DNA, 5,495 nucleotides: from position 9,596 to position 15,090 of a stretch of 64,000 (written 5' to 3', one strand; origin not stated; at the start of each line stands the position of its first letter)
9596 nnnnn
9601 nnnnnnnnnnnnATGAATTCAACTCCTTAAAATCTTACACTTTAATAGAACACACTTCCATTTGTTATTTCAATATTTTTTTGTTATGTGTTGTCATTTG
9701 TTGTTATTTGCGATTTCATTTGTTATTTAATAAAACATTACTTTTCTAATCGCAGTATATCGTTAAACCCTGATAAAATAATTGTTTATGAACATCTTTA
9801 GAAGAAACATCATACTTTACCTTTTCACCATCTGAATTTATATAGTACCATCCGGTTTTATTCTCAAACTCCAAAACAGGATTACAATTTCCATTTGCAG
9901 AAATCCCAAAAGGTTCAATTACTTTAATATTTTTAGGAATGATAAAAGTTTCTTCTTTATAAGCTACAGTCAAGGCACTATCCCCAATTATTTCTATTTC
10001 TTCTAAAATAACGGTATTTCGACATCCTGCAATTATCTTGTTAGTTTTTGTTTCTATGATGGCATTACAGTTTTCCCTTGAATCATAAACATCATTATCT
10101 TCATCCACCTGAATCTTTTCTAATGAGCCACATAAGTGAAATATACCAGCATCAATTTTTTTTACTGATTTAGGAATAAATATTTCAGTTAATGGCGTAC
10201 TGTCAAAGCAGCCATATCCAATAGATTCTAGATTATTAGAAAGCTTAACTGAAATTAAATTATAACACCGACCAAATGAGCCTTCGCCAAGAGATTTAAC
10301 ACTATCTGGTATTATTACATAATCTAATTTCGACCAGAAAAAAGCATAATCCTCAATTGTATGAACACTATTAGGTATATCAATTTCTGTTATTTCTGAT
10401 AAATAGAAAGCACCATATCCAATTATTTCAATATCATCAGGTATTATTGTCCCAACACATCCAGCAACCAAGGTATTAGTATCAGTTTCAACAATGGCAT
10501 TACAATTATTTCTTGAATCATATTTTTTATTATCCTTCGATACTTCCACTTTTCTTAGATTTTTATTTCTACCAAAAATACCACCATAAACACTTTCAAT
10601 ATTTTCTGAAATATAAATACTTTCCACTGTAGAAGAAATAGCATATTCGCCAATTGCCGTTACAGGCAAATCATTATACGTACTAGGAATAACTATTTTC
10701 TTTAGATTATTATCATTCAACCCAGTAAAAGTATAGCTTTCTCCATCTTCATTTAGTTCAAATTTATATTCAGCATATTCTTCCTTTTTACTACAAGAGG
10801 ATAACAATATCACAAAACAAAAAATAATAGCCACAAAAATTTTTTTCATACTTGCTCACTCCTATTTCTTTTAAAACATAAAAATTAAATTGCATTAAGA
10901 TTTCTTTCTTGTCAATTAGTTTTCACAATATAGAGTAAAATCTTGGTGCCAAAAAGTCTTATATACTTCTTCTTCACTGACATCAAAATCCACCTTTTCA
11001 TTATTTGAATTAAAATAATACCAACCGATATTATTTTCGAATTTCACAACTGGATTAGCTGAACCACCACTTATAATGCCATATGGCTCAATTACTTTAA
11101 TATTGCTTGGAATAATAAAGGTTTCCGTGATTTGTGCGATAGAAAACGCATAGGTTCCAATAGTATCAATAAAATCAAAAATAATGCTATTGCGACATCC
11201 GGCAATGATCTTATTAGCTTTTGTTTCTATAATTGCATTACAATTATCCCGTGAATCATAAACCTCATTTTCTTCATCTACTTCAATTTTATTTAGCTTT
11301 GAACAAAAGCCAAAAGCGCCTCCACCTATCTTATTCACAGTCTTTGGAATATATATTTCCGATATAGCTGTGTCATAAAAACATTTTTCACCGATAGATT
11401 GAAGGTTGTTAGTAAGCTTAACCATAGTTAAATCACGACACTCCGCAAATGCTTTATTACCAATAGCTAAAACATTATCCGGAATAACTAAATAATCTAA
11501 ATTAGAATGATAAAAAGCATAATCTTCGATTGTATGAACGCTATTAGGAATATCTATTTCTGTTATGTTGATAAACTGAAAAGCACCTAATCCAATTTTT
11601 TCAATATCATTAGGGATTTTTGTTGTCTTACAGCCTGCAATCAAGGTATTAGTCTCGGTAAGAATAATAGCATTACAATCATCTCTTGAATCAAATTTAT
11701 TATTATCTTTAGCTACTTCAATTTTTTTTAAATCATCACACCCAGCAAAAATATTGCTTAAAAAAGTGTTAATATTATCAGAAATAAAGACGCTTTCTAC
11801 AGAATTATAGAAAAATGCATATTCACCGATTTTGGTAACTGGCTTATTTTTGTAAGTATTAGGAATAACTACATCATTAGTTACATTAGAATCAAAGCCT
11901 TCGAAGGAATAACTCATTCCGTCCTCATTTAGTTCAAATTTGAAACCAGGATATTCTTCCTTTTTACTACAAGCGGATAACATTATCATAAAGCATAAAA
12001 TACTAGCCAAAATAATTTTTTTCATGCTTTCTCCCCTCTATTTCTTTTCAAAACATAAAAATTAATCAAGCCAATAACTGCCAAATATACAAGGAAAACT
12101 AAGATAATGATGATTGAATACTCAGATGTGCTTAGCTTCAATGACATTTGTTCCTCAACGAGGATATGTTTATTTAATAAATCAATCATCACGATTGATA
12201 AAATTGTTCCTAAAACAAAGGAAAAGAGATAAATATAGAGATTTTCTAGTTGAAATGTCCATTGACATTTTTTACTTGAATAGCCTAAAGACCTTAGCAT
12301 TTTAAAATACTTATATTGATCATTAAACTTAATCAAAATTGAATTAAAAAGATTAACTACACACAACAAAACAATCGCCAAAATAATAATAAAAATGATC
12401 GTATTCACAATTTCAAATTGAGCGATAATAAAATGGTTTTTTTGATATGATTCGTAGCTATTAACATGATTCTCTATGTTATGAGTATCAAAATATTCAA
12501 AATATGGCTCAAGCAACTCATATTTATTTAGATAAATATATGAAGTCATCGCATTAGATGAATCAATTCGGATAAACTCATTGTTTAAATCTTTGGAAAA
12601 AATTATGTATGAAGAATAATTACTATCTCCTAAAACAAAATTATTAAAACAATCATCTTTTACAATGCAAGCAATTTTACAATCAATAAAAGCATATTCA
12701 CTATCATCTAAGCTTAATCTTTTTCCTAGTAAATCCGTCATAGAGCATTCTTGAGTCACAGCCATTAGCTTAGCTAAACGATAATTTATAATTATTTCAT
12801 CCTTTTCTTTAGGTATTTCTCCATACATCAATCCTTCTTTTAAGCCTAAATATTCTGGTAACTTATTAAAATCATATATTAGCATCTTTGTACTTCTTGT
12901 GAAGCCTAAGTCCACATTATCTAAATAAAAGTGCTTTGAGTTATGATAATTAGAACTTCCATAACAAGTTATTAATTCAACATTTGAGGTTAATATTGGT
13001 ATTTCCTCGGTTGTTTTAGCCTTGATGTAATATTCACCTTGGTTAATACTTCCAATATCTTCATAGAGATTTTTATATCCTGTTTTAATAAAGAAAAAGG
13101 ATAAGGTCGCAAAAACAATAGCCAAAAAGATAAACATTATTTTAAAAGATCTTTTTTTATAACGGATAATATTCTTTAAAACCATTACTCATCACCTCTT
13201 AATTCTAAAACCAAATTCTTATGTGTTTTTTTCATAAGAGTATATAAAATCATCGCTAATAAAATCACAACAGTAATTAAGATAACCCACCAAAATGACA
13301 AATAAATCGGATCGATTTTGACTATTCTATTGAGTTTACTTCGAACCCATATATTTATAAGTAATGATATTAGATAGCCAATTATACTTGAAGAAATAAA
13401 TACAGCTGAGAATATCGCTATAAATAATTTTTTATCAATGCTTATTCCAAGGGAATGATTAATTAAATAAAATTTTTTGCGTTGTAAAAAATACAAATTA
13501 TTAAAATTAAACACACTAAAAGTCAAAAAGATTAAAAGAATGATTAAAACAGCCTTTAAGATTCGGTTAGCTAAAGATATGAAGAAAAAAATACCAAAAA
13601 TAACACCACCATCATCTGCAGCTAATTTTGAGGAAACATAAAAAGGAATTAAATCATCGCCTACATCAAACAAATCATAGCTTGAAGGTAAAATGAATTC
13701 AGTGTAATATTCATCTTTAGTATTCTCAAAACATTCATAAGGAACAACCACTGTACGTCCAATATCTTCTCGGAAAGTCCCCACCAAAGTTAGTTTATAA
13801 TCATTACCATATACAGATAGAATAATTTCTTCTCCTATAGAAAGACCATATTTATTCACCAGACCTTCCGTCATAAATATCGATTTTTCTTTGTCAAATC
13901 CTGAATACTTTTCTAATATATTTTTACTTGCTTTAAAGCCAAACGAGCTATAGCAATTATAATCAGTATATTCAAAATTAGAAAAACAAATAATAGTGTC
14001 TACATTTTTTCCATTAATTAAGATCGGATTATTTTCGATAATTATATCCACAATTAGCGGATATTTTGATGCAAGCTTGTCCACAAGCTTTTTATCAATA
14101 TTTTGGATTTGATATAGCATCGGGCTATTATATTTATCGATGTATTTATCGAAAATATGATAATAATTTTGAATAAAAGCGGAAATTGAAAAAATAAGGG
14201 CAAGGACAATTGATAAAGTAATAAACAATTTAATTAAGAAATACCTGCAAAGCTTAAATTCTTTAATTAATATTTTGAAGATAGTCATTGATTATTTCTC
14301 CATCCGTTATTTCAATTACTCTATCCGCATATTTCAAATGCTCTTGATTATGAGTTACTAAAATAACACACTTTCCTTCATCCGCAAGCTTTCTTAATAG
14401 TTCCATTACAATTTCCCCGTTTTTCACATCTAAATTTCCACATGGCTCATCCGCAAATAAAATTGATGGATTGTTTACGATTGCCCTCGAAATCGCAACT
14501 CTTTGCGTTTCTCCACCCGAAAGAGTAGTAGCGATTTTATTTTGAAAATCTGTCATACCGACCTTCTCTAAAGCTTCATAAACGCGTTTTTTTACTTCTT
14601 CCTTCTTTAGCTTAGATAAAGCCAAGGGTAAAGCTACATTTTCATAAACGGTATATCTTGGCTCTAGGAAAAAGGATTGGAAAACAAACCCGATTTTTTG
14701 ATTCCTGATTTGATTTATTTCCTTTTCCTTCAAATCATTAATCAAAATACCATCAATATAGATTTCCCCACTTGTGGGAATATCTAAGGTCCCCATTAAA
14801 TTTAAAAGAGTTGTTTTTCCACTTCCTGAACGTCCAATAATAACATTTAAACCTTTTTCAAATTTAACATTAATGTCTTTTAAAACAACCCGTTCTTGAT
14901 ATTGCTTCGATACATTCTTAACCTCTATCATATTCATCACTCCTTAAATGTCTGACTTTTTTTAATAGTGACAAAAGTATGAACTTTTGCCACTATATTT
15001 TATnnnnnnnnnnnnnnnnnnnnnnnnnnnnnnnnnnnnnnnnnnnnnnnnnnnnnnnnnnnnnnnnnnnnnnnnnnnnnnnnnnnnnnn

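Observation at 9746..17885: Radical SAM/SPASM enzyme co-operonic with a lipoprotein, a LolCDE-like ABC system and two BspA-LRR lipoproteins, with no precursor peptide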

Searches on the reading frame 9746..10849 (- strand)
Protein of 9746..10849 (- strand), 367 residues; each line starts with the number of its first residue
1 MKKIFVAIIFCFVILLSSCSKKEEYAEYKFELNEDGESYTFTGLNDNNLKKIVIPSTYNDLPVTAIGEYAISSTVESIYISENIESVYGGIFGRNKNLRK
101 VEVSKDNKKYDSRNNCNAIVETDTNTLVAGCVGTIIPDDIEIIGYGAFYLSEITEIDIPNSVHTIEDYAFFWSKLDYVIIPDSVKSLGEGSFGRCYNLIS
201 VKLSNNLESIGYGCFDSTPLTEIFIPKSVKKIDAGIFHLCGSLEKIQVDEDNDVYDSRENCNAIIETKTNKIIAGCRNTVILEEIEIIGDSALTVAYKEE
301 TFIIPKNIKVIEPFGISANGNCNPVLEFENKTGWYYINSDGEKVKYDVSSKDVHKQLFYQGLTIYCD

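Call 3: search_protein_families(library=ncbifam, proteins=[window:9746-10849:-], max_evalue=0.01)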
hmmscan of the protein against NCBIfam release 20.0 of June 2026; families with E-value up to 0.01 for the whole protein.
window:9746-10849:- (367 aa): 2 families
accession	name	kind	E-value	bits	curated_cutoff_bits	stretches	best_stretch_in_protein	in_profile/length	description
NF047961.1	adhesin_HupY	equivalog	4e-11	41.8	1250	1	136-233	193-314/978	leucine-rich repeat adhesin HupY/LrrG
NF053690.1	BamK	equivalog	0.0036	17.2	120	1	1-29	1-30/199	BamK family beta-barrel-assembly machinery protein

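Call 4: search_protein_families(library=pfam, proteins=[window:9746-10849:-], max_evalue=0.01)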
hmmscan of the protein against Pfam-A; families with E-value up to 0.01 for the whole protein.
window:9746-10849:- (367 aa): 2 families
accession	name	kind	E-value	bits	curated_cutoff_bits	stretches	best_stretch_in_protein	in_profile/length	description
PF13306.12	LRR_5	-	6.8e-33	113.7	27.7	2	135-243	17-126/127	BspA type Leucine rich repeat region (6 copies)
PF13855.12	LRR_8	-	0.00072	19.7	27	0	184-218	13-48/61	Leucine rich repeat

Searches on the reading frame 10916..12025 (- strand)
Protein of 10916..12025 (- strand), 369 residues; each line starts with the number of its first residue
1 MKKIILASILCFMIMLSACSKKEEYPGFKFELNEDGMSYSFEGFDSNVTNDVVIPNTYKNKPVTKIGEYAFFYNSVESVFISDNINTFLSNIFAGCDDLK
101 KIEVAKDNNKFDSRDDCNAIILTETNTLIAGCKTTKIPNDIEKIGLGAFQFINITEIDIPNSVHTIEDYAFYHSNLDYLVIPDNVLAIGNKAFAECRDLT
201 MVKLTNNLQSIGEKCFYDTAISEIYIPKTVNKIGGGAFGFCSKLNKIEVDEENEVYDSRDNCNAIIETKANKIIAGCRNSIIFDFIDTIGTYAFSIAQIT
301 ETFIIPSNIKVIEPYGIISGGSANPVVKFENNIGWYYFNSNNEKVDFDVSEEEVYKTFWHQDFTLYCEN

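Call 3: search_protein_families(library=ncbifam, proteins=[window:10916-12025:-], max_evalue=0.01)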
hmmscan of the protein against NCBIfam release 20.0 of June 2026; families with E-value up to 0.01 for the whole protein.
window:10916-12025:- (369 aa): 2 families
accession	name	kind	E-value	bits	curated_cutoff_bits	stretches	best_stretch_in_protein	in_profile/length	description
NF047961.1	adhesin_HupY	equivalog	9.9e-19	66.9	1250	2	132-223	188-280/978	leucine-rich repeat adhesin HupY/LrrG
NF047408.1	SA0632_fam_LP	equivalog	0.0088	15.7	70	0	1-24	1-23/68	SA0632 family lipoprotein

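Call 4: search_protein_families(library=pfam, proteins=[window:10916-12025:-], max_evalue=0.01)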
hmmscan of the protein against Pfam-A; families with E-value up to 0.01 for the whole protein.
window:10916-12025:- (369 aa): 2 families
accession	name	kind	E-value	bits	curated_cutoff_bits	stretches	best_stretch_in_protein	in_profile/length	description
PF13306.12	LRR_5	-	2.9e-39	134.3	27.7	2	133-245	14-127/127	BspA type Leucine rich repeat region (6 copies)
PF13855.12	LRR_8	-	9e-06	25.8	27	1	161-207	11-59/61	Leucine rich repeat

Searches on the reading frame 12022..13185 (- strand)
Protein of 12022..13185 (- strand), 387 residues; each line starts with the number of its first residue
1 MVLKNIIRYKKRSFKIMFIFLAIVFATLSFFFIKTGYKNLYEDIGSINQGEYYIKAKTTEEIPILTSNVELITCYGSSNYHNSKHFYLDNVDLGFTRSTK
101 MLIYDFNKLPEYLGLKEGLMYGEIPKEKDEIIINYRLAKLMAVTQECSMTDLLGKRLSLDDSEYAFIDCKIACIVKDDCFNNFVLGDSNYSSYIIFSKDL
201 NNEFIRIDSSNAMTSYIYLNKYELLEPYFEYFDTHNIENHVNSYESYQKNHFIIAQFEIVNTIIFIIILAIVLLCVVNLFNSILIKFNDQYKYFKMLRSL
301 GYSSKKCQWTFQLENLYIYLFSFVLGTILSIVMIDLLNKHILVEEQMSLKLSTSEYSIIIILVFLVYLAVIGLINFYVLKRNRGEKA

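Call 3: search_protein_families(library=ncbifam, proteins=[window:12022-13185:-], max_evalue=0.01)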
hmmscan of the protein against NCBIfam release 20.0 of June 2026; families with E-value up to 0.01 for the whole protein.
window:12022-13185:- (387 aa): 2 families
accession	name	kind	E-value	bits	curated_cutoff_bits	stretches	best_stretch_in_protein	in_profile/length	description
TIGR02212.1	lolCE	equivalog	1.2e-05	24.5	362.45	1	201-351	208-357/411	lipoprotein-releasing ABC transporter permease subunit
NF033218.1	anchor_AmaP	equivalog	0.0039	17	55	0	316-381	7-71/166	alkaline shock response membrane anchor protein AmaP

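Call 4: search_protein_families(library=pfam, proteins=[window:12022-13185:-], max_evalue=0.01)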
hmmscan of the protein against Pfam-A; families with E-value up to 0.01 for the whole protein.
window:12022-13185:- (387 aa): 1 family
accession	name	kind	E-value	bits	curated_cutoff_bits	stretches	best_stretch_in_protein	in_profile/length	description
PF02687.27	FtsX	-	5.6e-15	55.9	25.5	1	266-373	2-108/120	FtsX-like permease C-terminal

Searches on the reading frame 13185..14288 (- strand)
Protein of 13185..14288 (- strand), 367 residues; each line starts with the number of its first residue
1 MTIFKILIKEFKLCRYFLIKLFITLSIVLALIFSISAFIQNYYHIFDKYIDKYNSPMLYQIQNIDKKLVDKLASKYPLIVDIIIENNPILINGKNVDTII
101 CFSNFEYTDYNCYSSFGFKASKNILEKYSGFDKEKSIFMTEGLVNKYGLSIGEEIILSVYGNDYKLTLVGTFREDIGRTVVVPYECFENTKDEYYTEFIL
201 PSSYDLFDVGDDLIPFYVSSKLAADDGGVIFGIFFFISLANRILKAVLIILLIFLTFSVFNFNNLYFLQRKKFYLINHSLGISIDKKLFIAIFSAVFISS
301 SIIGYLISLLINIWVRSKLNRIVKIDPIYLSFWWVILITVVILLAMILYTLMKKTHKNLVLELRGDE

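Call 3: search_protein_families(library=ncbifam, proteins=[window:13185-14288:-], max_evalue=0.01)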
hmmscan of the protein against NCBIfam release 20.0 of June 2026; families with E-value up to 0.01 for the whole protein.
window:13185-14288:- (367 aa): 0 families

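Call 4: search_protein_families(library=pfam, proteins=[window:13185-14288:-], max_evalue=0.01)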
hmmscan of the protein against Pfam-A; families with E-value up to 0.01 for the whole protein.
window:13185-14288:- (367 aa): 0 families

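Call 79: search_protein_families(library=pfam, max_evalue=1, proteins=[window:13185-14288:-])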
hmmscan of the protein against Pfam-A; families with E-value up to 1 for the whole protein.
window:13185-14288:- (367 aa): 2 families
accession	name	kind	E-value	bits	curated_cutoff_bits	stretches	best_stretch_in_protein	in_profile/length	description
PF02687.27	FtsX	-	0.018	15.6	25.5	1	247-349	3-110/120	FtsX-like permease C-terminal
PF18422.6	TNFR_16_TM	-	0.47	11.2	25.6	1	210-239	3-27/38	Tumor necrosis factor receptor member 16 trans-membrane domain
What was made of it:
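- On FtsX/MacB-type ABC transporter: FtsX E 0.018, 15.6 bits against 25.5, over residues 247-349 (call 79).
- Closest known: LolCDE / MacB-type. Different: Permease A is barely recognisable as FtsX (call 79).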

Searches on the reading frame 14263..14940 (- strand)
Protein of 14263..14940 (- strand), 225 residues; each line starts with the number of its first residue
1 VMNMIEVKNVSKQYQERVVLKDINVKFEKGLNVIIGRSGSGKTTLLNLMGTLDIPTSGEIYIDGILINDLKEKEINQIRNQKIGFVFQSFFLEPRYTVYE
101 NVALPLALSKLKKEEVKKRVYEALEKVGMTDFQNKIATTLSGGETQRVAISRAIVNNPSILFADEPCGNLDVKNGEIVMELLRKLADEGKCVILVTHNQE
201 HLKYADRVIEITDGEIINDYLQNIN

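Call 3: search_protein_families(library=ncbifam, proteins=[window:14263-14940:-], max_evalue=0.01)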
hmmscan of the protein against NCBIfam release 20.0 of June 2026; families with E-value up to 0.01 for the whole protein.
window:14263-14940:- (225 aa): 204 families (the best 25 are shown)
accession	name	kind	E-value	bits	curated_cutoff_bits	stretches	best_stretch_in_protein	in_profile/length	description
TIGR03608.1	L_ocin_972_ABC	subfamily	3.8e-65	219.2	254.85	1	7-211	1-206/206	putative bacteriocin export ABC transporter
TIGR02673.1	FtsE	equivalog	4.7e-63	212.7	264.85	1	4-214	1-213/214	cell division ATP-binding protein FtsE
TIGR02211.1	LolD_lipo_ex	equivalog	8.7e-63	211.8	307.75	1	4-217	1-220/221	lipoprotein-releasing ABC transporter ATP-binding protein LolD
NF038007.1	ABC_ATP_DarD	equivalog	5.6e-56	189.4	375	1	4-216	1-218/218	darobactin export ABC transporter ATP-binding protein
NF008639.0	PRK11629.1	equivalog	8.6e-56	189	360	1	4-218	6-226/234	lipoprotein-releasing ABC transporter ATP-binding protein LolD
NF007826.0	PRK10535.1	equivalog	7.4e-54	183.1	966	1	1-219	1-224/648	macrolide ABC transporter ATP-binding protein/permease MacB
NF040933.2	ABC_arch_GlcV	equivalog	1.5e-51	175.4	450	1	5-216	3-220/357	glucose ABC transporter ATP-binding protein GlcV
TIGR02315.1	ABC_phnC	equivalog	2.6e-51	174.4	266.1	1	4-219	1-227/243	phosphonate ABC transporter ATP-binding protein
TIGR02982.1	heterocyst_DevA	subfamily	2.9e-51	174.2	295.8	1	5-216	2-219/220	ABC exporter ATP-binding subunit, DevA family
NF043075.1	MMSYN1_0197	equivalog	3.1e-49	167.8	550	1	3-216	1-211/341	spermidine/putrescine ABC transporter ATP-binding protein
NF007027.0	PRK09493.1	equivalog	2.1e-48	164.8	379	1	4-219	1-217/240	glutamine ABC transporter ATP-binding protein GlnQ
TIGR01186.1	proV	subfamily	2.5e-48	165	326.6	1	18-217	7-209/363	betaine/proline/choline family ABC transporter ATP-binding protein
NF006987.0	PRK09452.1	equivalog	1.6e-47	162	482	1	3-217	16-227/378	spermidine/putrescine ABC transporter ATP-binding protein PotA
TIGR00968.1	3a0106s01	subfamily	4.5e-47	160.5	342.75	1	5-217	1-210/237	sulfate ABC transporter ATP-binding protein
NF007879.0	PRK10584.1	equivalog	1.4e-46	159.1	336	1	6-217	8-225/228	putative ABC transporter ATP-binding protein YbbA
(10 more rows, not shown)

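Call 4: search_protein_families(library=pfam, proteins=[window:14263-14940:-], max_evalue=0.01)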
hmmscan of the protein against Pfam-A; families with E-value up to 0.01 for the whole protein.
window:14263-14940:- (225 aa): 10 families
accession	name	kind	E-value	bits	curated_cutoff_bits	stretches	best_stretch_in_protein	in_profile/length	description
PF00005.33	ABC_tran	-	1.8e-33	116.5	25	1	20-167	1-136/137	ABC transporter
PF02463.25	SMC_N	-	5.7e-10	39.4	40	2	114-213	135-213/220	RecF/RecN/SMC N terminal domain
PF13175.12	AAA_15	-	3.2e-07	30.7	32.1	1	20-135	14-121/374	AAA ATPase domain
PF13476.12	AAA_23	-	1.1e-06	29.9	27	1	21-48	11-38/201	AAA domain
PF13304.12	AAA_21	-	1.2e-06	29.3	27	1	31-52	1-22/304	AAA domain, putative AbiEii toxin, Type IV TA system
PF13166.12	AAA_13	-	3.1e-06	26.6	36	0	153-211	522-583/713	AAA domain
PF03193.22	RsgA_GTPase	-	0.00057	20.2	30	1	9-49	86-126/174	RsgA GTPase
PF13555.12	AAA_29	-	0.0017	18.5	27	1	25-49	17-42/61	P-loop containing region of AAA domain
PF03266.21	NTPase_1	-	0.0019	18.5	23.9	0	148-218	87-154/168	NTPase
PF13401.12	AAA_22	-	0.0028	18.4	27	1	27-52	3-28/130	AAA domain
